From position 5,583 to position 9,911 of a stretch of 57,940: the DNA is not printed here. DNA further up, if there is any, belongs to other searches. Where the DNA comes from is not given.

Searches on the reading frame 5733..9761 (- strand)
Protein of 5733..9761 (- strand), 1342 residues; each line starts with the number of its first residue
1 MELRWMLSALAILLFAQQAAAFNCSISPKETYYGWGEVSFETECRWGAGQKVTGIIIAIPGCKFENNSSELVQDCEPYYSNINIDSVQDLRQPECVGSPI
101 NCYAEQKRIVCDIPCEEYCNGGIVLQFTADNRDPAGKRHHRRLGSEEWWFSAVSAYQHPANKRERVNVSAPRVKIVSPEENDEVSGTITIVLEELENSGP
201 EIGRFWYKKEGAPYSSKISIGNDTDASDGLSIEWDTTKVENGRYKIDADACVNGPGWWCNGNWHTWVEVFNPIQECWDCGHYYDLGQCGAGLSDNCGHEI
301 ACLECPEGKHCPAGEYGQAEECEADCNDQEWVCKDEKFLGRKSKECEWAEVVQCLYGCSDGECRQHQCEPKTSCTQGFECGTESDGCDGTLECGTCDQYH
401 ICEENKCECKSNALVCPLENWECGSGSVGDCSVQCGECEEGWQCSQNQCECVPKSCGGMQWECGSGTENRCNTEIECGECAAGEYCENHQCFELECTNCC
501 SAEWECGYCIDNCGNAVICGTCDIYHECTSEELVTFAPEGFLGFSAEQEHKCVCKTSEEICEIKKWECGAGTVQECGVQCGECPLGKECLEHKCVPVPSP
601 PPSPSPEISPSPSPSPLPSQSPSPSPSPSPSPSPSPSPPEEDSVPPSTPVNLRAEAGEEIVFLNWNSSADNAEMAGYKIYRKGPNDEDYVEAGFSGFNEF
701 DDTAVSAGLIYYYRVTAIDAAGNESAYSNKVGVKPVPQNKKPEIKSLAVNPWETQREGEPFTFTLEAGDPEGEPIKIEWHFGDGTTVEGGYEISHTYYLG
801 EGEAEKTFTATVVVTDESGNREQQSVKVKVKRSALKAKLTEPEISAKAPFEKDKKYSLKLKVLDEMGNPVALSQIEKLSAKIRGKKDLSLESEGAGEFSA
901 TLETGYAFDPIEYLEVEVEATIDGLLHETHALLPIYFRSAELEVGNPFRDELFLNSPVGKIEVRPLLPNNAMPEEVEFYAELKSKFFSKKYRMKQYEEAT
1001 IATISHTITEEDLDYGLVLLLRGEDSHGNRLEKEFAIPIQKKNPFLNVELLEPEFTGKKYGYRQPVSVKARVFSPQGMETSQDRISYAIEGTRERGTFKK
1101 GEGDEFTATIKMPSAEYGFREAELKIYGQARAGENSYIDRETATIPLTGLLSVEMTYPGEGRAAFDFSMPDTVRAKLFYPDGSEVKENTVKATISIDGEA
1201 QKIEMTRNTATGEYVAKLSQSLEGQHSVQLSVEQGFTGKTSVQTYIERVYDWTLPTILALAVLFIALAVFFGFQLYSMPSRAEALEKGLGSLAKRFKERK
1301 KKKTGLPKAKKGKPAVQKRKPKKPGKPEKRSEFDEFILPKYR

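Call 22: search_protein_families(library=pfam, proteins=[window:5733-9761:-], max_evalue=0.1)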
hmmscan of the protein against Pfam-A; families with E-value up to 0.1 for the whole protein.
window:5733-9761:- (1342 aa): 12 families
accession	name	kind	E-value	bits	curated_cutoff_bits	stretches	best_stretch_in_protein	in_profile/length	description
PF18911.6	PKD_4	-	5.6e-11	42.8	27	1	753-830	12-85/85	PKD domain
PF00801.26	PKD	-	7e-07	29.6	23.5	1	757-824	13-75/80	PKD domain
PF19077.6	Big_13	-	3e-06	28.1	27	0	797-830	66-100/102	Bacterial Ig-like domain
PF17957.7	Big_7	-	4e-05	24.6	24.1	1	171-248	1-70/70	Bacterial Ig domain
PF17963.7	Big_9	-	0.00045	21.5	23.6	0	754-828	12-88/89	Bacterial Ig domain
PF20164.4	GspA_SrpA_N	-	0.0016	19.3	27.4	1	787-834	68-115/117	GspA/SrpA SigLec-like domain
PF02369.22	Big_1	-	0.0064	17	34.9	0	1173-1242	21-90/93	Bacterial Ig-like domain (group 1)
PF17789.7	MG4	-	0.0071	17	24.7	0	1168-1208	13-52/95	Macroglobulin domain MG4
PF08305.17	NPCBM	-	0.012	16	23.9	0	767-832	26-85/137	NPCBM/NEW2 domain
PF05751.16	FixH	-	0.021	15.2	23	0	1171-1234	73-138/150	FixH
PF13750.12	Big_3_3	-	0.036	14.2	27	0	804-828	120-144/157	Bacterial Ig-like domain (group 3)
PF22352.2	K319L-like_PKD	-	0.071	13.6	27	0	769-830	23-84/84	K319L-like, PKD domain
